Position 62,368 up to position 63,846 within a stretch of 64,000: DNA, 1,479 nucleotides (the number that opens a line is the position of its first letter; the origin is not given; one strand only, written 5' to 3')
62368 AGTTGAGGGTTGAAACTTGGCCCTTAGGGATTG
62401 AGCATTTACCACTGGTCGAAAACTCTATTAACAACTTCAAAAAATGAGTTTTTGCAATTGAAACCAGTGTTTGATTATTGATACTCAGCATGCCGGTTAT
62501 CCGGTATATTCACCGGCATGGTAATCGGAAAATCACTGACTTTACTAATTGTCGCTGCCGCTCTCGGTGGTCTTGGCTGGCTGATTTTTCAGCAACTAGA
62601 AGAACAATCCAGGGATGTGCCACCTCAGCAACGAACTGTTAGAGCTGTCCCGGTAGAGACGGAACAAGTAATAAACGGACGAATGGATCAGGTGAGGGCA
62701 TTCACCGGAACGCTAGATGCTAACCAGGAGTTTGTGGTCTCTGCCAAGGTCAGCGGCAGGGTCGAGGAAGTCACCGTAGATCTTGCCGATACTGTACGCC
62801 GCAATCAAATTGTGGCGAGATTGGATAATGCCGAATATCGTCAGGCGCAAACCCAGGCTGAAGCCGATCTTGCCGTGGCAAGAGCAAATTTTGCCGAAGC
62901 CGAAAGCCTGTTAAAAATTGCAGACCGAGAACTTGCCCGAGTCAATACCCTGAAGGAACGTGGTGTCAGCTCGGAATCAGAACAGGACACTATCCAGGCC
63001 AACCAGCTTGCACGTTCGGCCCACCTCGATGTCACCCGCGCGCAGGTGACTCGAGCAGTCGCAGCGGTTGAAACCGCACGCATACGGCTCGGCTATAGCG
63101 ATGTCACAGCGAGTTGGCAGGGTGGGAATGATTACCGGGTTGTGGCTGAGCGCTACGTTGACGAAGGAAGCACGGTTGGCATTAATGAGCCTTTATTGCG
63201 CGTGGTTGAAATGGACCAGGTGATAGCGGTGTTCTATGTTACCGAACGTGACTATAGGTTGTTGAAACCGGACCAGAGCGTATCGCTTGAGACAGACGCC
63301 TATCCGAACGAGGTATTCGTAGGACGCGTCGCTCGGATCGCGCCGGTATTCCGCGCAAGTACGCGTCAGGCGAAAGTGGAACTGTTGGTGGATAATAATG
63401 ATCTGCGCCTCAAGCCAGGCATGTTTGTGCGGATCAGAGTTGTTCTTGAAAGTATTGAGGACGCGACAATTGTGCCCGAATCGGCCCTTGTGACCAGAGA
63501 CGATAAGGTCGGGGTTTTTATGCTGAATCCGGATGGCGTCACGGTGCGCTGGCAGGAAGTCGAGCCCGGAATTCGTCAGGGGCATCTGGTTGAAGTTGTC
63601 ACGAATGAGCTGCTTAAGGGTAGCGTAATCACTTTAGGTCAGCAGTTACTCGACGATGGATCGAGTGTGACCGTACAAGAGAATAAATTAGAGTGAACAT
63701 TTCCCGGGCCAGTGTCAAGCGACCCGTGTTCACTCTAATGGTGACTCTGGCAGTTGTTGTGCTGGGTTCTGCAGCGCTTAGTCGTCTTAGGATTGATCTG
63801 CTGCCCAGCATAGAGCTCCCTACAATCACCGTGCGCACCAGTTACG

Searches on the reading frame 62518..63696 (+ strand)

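Call 50: search_protein_families(library=pfam, proteins=[window:62518-63696:+], max_evalue=0.00001)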
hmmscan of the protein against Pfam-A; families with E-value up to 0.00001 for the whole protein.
window:62518-63696:+ (392 aa): 2 families
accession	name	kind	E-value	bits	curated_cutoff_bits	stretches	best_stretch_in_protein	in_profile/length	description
PF16576.10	HlyD_D23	-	4.9e-26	91.8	30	1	65-304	11-214/214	Barrel-sandwich domain of CusB or HlyD membrane-fusion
PF13437.12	HlyD_3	-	1.4e-13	51.9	22.2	1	208-301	9-106/106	HlyD family secretion protein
